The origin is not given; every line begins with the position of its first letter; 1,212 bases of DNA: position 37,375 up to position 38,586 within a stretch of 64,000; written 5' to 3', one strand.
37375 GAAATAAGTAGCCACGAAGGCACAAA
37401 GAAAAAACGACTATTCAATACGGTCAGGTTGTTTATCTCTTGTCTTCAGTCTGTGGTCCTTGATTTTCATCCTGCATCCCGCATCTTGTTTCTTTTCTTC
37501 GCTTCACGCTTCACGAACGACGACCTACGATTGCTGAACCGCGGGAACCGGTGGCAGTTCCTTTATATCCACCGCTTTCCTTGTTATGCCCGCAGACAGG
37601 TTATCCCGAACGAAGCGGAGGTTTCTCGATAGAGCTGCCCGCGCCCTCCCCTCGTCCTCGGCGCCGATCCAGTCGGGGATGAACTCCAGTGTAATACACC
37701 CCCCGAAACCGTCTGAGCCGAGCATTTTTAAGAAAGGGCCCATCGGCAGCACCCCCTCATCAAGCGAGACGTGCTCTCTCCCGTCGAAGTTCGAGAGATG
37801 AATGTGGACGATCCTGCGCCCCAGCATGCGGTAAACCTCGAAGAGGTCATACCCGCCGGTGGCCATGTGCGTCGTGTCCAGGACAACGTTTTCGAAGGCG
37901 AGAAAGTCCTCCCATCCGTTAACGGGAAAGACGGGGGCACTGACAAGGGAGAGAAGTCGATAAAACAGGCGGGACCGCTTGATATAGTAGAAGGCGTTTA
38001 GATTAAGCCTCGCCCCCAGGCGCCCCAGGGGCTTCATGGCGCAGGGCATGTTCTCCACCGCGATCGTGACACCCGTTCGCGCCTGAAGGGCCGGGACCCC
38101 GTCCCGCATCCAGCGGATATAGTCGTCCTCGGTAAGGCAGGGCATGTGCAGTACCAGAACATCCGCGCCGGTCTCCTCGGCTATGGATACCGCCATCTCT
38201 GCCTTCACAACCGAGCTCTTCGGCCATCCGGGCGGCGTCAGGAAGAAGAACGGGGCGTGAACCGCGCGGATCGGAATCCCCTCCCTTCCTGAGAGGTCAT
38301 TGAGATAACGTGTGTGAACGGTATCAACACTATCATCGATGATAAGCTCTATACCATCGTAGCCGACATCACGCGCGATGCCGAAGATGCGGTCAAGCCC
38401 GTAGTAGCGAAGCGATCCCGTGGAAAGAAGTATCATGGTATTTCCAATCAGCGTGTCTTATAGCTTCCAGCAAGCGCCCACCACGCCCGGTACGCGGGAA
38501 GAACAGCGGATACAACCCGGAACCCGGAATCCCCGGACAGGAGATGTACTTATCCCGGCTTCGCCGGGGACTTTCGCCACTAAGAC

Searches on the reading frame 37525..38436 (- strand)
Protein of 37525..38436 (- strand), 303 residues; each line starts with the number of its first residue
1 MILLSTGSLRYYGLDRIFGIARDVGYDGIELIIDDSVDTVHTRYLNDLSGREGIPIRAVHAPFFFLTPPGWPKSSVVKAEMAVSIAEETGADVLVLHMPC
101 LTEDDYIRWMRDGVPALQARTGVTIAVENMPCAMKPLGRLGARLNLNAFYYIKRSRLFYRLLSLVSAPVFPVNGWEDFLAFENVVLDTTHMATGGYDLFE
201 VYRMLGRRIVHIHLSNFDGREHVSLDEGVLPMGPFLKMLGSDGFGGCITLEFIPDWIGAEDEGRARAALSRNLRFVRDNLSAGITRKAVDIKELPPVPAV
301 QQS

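Call 41: search_protein_families(library=pfam, proteins=[window:37525-38436:-], max_evalue=0.0001)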
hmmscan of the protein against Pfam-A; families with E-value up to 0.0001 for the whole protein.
window:37525-38436:- (303 aa): 1 family
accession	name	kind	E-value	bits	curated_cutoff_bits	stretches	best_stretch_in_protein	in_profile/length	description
PF01261.30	AP_endonuc_2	-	3e-18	66.9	31.1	2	184-268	155-242/249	Xylose isomerase-like TIM barrel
